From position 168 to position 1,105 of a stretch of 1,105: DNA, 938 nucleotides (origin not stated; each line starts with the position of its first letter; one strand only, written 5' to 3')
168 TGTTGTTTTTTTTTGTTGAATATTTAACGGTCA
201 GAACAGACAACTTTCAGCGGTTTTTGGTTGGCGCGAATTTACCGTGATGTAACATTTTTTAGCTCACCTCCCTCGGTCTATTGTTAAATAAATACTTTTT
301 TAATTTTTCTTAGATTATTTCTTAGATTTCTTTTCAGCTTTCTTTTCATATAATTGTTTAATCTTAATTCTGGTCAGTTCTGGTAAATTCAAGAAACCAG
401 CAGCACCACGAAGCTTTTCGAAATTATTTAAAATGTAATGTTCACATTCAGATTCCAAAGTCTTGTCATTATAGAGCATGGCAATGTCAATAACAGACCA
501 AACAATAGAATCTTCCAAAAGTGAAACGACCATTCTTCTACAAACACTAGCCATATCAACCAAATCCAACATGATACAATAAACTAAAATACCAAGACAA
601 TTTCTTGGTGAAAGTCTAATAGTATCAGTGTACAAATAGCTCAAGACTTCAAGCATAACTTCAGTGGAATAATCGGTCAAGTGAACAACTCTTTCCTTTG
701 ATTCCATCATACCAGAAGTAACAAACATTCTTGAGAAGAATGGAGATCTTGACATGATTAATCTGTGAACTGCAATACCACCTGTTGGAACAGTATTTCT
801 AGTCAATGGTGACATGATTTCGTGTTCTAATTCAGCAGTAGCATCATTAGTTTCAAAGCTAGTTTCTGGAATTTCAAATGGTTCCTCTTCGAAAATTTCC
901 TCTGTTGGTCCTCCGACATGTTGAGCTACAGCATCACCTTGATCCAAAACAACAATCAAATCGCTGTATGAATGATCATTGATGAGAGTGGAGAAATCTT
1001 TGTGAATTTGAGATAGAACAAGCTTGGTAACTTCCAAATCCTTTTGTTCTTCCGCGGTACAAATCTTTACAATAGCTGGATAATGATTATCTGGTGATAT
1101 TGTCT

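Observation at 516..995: BTB/POZ domain with a ~50-residue acidic loop inserted between strand B1 and the conserved HR…SPFF helix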

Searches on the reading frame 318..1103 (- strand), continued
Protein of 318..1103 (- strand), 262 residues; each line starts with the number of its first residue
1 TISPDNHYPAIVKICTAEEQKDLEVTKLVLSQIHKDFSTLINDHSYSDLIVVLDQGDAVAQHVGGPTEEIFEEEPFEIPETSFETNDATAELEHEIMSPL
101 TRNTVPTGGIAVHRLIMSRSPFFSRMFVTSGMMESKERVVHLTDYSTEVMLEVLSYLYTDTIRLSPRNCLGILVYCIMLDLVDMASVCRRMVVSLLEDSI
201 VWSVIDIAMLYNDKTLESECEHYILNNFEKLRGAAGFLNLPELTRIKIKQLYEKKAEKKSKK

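Call 41: find_homologous_proteins(query=A3, max_evalue=0.00001)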
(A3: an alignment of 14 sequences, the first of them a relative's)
Query A3 (14 sequences) (979 aa, profile of the alignment): 31 proteins with E <= 0.00001 among 8000 candidates.
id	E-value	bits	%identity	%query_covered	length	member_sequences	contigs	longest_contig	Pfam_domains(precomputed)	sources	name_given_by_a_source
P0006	0.0e+0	1073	45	87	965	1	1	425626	PF07646.22,PF13418.13,PF13964.13,PF24681.2,PF13854.13,PF00651.38,PF13415.13,PF24981.2,PF01344.32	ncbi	ncbi:hypothetical protein ABK040_015155 [Willaertia magna]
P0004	0.0e+0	1029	45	95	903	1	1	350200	PF24996.1,PF07646.22,PF13418.13,PF13964.13,PF24681.2,PF13854.13,PF00651.38,PF13415.13,PF24981.2,PF01344.32,PF25210.2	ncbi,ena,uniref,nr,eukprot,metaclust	ncbi:predicted protein [Naegleria gruberi]|uniref:Predicted protein n=1 Tax=Naegleria gruberi TaxID=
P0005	0.0e+0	1023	46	94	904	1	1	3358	PF07646.22,PF13418.13,PF24681.2,PF13854.13,PF00651.38,PF13415.13,PF24981.2,PF01344.32,PF25210.2,PF21536.5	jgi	-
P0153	8.6e-288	975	44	87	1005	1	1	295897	PF07646.22,PF13418.13,PF13964.13,PF24681.2,PF13854.13,PF00651.38,PF13415.13,PF24981.2,PF01344.32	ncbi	ncbi:hypothetical protein ABK040_015699 [Willaertia magna]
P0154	4.1e-280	950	51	100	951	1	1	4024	PF07646.22,PF13418.13,PF13964.13,PF24681.2,PF13854.13,PF00651.38,PF13415.13,PF24981.2,PF01344.32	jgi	-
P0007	1.5e-266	905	34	91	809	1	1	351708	PF07646.22,PF13418.13,PF24681.2,PF13854.13,PF00651.38,PF13415.13,PF24981.2,PF01344.32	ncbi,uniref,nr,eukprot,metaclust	ncbi:predicted protein [Naegleria gruberi]|uniref:Predicted protein n=1 Tax=Naegleria gruberi TaxID=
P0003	3.4e-224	765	94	57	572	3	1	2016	PF07646.22,PF13418.13,PF24681.2,PF13854.13,PF00651.38,PF13415.13,PF24981.2,PF01344.32,PF21536.5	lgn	-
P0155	7.6e-52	195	27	15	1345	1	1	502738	PF07646.22,PF13418.13,PF24681.2,PF13415.13,PF24981.2,PF01344.32,PF25210.2,PF07699.20,PF24996.1,PF13964.13,PF13854.13,PF25852.1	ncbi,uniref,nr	ncbi:hypothetical protein BLNAU_3595 [Blattamonas nauphoetae]|uniref:Tyrosine-protein kinase ephrin 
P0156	3.3e-35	140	27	12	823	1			PF07646.22,PF13418.13,PF24681.2,PF13415.13,PF24981.2,PF01344.32,PF07714.24,PF00069.32,PF13964.13,PF13854.13,PF25852.1,PF00169.36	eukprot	eukprot:c18982_g1_i1.p1 GENE.c18982_g1_i1~~c18982_g1_i1.p1 ORF type:complete len:824 (+),score=270.5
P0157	4.0e-26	110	29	14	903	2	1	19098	PF24996.1,PF07646.22,PF13418.13,PF24681.2,PF13854.13,PF13415.13,PF24981.2,PF01344.32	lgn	-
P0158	1.6e-22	98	25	17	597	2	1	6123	PF24996.1,PF07646.22,PF13418.13,PF24681.2,PF13854.13,PF13415.13,PF24981.2,PF01344.32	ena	-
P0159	1.9e-22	97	29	11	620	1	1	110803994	PF24996.1,PF07646.22,PF13418.13,PF13964.13,PF24681.2,PF13854.13,PF13415.13,PF13422.12,PF24981.2,PF01344.32,PF25210.2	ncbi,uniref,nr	ncbi:hypothetical protein OSB04_004211 [Centaurea solstitialis]|uniref:DUF4110 domain-containing pro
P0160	1.9e-21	94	29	8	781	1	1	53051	PF24996.1,PF07646.22,PF13418.13,PF24681.2,PF13854.13,PF13415.13,PF13422.12,PF24981.2,PF01344.32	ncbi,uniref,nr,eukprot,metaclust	ncbi:Hypothetical protein, putative [Bodo saltans]|uniref:DUF4110 domain-containing protein n=1 Tax=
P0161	2.6e-20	90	32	8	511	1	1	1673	PF24996.1,PF07646.22,PF13418.13,PF24681.2,PF13854.13,PF13415.13,PF24981.2,PF01344.32,PF25210.2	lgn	-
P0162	4.7e-20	89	32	8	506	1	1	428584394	PF24996.1,PF07646.22,PF13418.13,PF24681.2,PF13854.13,PF13415.13,PF24981.2,PF01344.32,PF25210.2,PF13773.12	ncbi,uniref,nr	ncbi:kelch domain-containing protein 4 [Topomyia yanbarensis]|uniref:kelch domain-containing protein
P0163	4.7e-20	89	30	7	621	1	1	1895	PF24996.1,PF07646.22,PF13418.13,PF13964.13,PF24681.2,PF13854.13,PF13415.13,PF13422.12,PF24981.2,PF01344.32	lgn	-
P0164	1.5e-18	85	26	11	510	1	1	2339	PF24996.1,PF07646.22,PF13418.13,PF13964.13,PF24681.2,PF13854.13,PF13415.13,PF24981.2,PF01344.32,PF25210.2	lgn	-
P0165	1.6e-18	84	20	22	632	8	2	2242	PF24996.1,PF13418.13,PF24681.2,PF13854.13,PF13415.13,PF24981.2,PF01344.32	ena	-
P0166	3.8e-17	80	26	12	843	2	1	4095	PF07646.22,PF13418.13,PF24681.2,PF13854.13,PF13415.13,PF24981.2,PF01344.32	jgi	jgi:hypothetical protein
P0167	4.4e-16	76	33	8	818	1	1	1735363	PF07646.22,PF13418.13,PF24681.2,PF13854.13,PF13415.13,PF13422.12,PF24981.2,PF01344.32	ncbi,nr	ncbi:Kelch repeat-containing protein 3 [Blastocladiella emersonii ATCC 22665]|nr:Kelch repeat-contai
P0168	2.6e-15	74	22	15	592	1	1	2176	PF24996.1,PF07646.22,PF13418.13,PF13964.13,PF24681.2,PF13854.13,PF13415.13,PF24981.2,PF01344.32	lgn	-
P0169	1.2e-14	72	25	18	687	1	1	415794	PF24996.1,PF07646.22,PF24681.2,PF13854.13,PF13415.13,PF13422.12,PF24981.2,PF01344.32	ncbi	ncbi:hypothetical protein B7463_g256, partial [Scytalidium lignicola]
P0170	1.1e-13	68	29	7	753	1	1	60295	PF24996.1,PF07646.22,PF13418.13,PF24681.2,PF13854.13,PF13415.13,PF13422.12,PF24981.2,PF01344.32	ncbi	ncbi:hypothetical protein JCM6882_006748 [Rhodosporidiobolus microsporus]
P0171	1.2e-13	68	27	15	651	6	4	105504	PF24996.1,PF07646.22,PF13418.13,PF24681.2,PF13854.13,PF13415.13,PF13422.12,PF24981.2,PF01344.32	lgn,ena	-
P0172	2.3e-13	67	29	6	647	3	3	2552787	PF07646.22,PF13418.13,PF24681.2,PF13854.13,PF13415.13,PF24981.2,PF01344.32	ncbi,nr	ncbi:hypothetical protein Ndes2526B_g05921 [Nannochloris sp. 'desiccata']|nr:hypothetical protein KS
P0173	4.5e-13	66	30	8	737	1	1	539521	PF24996.1,PF07646.22,PF13418.13,PF24681.2,PF13854.13,PF13415.13,PF13422.12,PF24981.2,PF01344.32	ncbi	ncbi:Kelch repeat-containing protein 3 [Sorochytrium milnesiophthora]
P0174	2.1e-12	64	23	16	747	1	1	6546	PF24996.1,PF07646.22,PF13418.13,PF13964.13,PF24681.2,PF13854.13,PF13415.13,PF13422.12,PF24981.2,PF01344.32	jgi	jgi:Domain of unknown function (DUF4110)/Kelch motif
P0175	5.5e-12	63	25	15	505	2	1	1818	PF24996.1,PF07646.22,PF13418.13,PF24681.2,PF13854.13,PF13415.13,PF24981.2,PF01344.32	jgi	-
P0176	5.9e-10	56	25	15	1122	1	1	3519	PF24996.1,PF07646.22,PF13418.13,PF13964.13,PF24681.2,PF13854.13,PF13415.13,PF24981.2,PF01344.32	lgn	-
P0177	2.1e-9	54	24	13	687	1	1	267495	PF07646.22,PF13418.13,PF24681.2,PF13854.13,PF13415.13,PF13422.12,PF24981.2,PF01344.32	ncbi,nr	ncbi:MAG: hypothetical protein M1832_002382 [Thelocarpon impressellum]|nr:MAG: hypothetical protein 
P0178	1.0e-7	49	21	15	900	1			PF07646.22,PF24681.2,PF13854.13,PF13415.13,PF24981.2,PF01344.32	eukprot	eukprot:82417-Hanusia_phi.AAC.1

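Call 53: find_encoding_contigs(protein=P0152, flank=3000, max_places=3)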
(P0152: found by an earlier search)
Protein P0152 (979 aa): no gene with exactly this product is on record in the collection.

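Call 54: find_encoding_contigs(protein=P0003, flank=3000, max_places=3)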
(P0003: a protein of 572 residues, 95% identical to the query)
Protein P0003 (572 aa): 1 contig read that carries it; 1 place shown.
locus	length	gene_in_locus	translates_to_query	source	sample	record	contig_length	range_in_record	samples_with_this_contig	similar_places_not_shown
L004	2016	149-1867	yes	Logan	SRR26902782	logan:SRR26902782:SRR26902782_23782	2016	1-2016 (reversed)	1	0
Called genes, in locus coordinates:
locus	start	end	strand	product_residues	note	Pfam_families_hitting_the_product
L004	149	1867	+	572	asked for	PF24681:Kelch_KLHDC2_KLHL20_DRC7, PF24981:Beta-prop_ATRN-LZTR1, PF01344:Kelch_1, PF13415:Beta-prop_FBX42, PF13418:Beta-prop_TYW4 (weak), PF13854:Kelch_HCF, PF24981:Beta-prop_ATRN-LZTR1 (weak), PF00651:BTB, +3 more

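Call 55: find_encoding_contigs(protein=P0004, flank=1500, max_places=2)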
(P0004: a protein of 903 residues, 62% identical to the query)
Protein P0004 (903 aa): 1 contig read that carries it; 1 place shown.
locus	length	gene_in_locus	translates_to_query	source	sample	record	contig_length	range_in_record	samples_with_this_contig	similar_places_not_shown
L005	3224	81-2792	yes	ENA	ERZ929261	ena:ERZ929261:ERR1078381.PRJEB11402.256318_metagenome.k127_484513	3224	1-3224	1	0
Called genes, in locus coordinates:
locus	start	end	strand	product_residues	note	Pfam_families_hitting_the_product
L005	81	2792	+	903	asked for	PF13415:Beta-prop_FBX42, PF24681:Kelch_KLHDC2_KLHL20_DRC7, PF24981:Beta-prop_ATRN-LZTR1, PF13854:Kelch_HCF, PF01344:Kelch_1, PF13418:Beta-prop_TYW4, PF24981:Beta-prop_ATRN-LZTR1, PF13415:Beta-prop_FBX42, +5 more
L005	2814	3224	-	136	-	?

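Call 71: predict_structure(alignment_id=A3)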
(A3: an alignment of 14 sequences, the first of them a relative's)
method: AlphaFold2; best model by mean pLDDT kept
length: 979 residues; sequences in the alignment: 14
mean_pLDDT: 72.5   pTM: 0.70
mean pLDDT of the five models: 72.5, 71.1, 70.5, 70.3, 68.8
residues with pLDDT >= 90: 195; 70-90: 468; 50-70: 97; < 50: 219
segments of 3 or more residues with pLDDT < 50: 1-123, 299-327, 354-358, 549-557, 773-817
pLDDT, mean of each block of 10 residues (from residue 1): 38 36 35 32 33 31 28 30 29 35 46 38 65 86 81 90 82 78 78 88 87 88 90 89 90 90 67 67 88 72 37 41 48 83 68 52 77 89 83 92 91 81 84 62 92 92 86 89 78 87 89 65 73 89 68 44 85 79 74 83 91 89 58 86 92 90 76 77 87 93 89 91 88 73 85 86 81 46 40 36 41 43 71 88 66 69 85 86 81 87 80 84 89 89 88 88 90 80
secondary structure, 60 per line:
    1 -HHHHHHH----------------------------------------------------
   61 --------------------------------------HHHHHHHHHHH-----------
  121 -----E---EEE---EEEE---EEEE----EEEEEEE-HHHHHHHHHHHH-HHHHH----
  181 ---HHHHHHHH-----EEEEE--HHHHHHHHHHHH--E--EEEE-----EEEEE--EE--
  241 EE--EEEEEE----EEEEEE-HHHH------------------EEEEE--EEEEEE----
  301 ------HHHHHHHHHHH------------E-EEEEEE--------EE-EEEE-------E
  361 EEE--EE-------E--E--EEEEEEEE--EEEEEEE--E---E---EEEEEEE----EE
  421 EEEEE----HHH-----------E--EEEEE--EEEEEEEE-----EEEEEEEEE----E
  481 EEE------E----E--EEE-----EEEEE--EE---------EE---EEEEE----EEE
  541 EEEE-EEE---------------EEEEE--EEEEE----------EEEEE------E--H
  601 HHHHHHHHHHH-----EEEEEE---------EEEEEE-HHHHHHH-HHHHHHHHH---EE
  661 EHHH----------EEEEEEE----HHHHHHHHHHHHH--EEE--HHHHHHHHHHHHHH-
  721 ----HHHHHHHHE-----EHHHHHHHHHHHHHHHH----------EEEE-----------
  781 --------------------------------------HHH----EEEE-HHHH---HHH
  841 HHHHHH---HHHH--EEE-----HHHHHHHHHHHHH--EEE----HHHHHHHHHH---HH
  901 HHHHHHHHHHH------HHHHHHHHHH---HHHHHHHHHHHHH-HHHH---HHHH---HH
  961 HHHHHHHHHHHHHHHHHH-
elements in order (helices of 4 or more, strands of 3 or more residues): H2-8 H99-109 E130-132 E136-139 E143-146 E151-157 H159-170 H172-176 H184-191 E197-201 H204-215 E221-224 E230-234 E245-250 E255-260 H262-265 E284-288 E291-296 H307-317 E332-337 E349-352 E360-363 E381-388 E391-397 E408-414 E419-425 E447-451 E454-461 E467-475 E480-483 E498-500 E506-510 E529-533 E538-544 E546-548 E564-568 E571-575 E586-590 H600-611 E617-622 E632-637 H639-645 H647-655 E659-661 E675-681 H686-698 E701-703 H706-719 H725-732 H740-755 E766-769 E826-829 H831-834 H838-846 H850-853 E856-858 H864-876 E879-881 H886-895 H899-911 H918-927 H931-943 H945-948 H952-955 H959-978

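Call 73: fold_search(model_id=the predicted structure, library=pdb)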
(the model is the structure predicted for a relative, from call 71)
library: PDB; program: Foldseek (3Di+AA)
matches with E <= 10: 951; with E <= 0.001: 481
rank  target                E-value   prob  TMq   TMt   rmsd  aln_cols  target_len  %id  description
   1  9mey_B                2.8e-18  1.00  0.26  0.72   6.0       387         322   16  Crystal structure of RIT1(GDP) bound to LZTR1(Kelch domain) (released 2025-09-10)
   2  9mez_J                3.0e-18  1.00  0.26  0.74   5.5       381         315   15  Crystal structure of MRAS(GDP) bound to LZTR1(Kelch domain) (released 2025-09-10)
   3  9mez_D                7.1e-18  1.00  0.26  0.73   5.5       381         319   16  Crystal structure of MRAS(GDP) bound to LZTR1(Kelch domain) (released 2025-09-10)
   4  9mf0_D                1.1e-17  1.00  0.26  0.73   5.5       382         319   15  Crystal structure of KRAS(GDP) bound to LZTR1(Kelch domain) (released 2025-09-10)
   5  9bc9_A                1.6e-17  1.00  0.25  0.69   5.4       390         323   19  Structure of KLHDC2 bound to SJ10278 (released 2024-11-06)
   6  6do4_A                2.0e-17  1.00  0.25  0.69   5.5       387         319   19  KLHDC2 ubiquitin ligase in complex with SelS C-end degron (released 2018-12-19)
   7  9mf0_J                2.3e-17  1.00  0.26  0.73   5.4       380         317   16  Crystal structure of KRAS(GDP) bound to LZTR1(Kelch domain) (released 2025-09-10)
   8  8ebm_B                3.2e-17  1.00  0.25  0.69   5.5       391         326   18  Structure of KLHDC2 substrate binding domain bound to KLHDC2's C-degron mimic (released 2023-02-22)
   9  8sgf_A                3.6e-17  1.00  0.25  0.68   5.5       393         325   18  KLHDC2 Kelch Domain with KLHDC2 c-terminal peptide bound (released 2024-01-03)
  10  8ebm_A                4.0e-17  1.00  0.24  0.68   5.7       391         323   18  Structure of KLHDC2 substrate binding domain bound to KLHDC2's C-degron mimic (released 2023-02-22)
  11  8pif_A                4.5e-17  1.00  0.24  0.69   5.5       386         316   18  Fragment 12 in complex with KLHDC2 (released 2023-07-12)
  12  8pif_B                5.9e-17  1.00  0.25  0.70   5.4       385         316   18  Fragment 12 in complex with KLHDC2 (released 2023-07-12)
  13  9mf0_F                7.7e-17  1.00  0.26  0.73   5.4       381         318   15  Crystal structure of KRAS(GDP) bound to LZTR1(Kelch domain) (released 2025-09-10)
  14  6do3_A                8.1e-17  1.00  0.24  0.68   6.1       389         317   18  KLHDC2 ubiquitin ligase in complex with SelK C-end degron (released 2018-12-19)
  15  9bc9_B                9.5e-17  1.00  0.24  0.68   6.4       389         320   17  Structure of KLHDC2 bound to SJ10278 (released 2024-11-06)
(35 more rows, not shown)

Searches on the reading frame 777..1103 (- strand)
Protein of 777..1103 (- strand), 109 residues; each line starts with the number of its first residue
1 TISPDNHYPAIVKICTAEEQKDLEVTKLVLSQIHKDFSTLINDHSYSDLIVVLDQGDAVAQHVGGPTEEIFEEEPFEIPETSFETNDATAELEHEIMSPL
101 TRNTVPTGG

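Call 26: search_protein_families(library=pfam, proteins=[window:777-1103:-], max_evalue=1)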
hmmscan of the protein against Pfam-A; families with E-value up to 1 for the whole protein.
seq(109 aa): 0 families
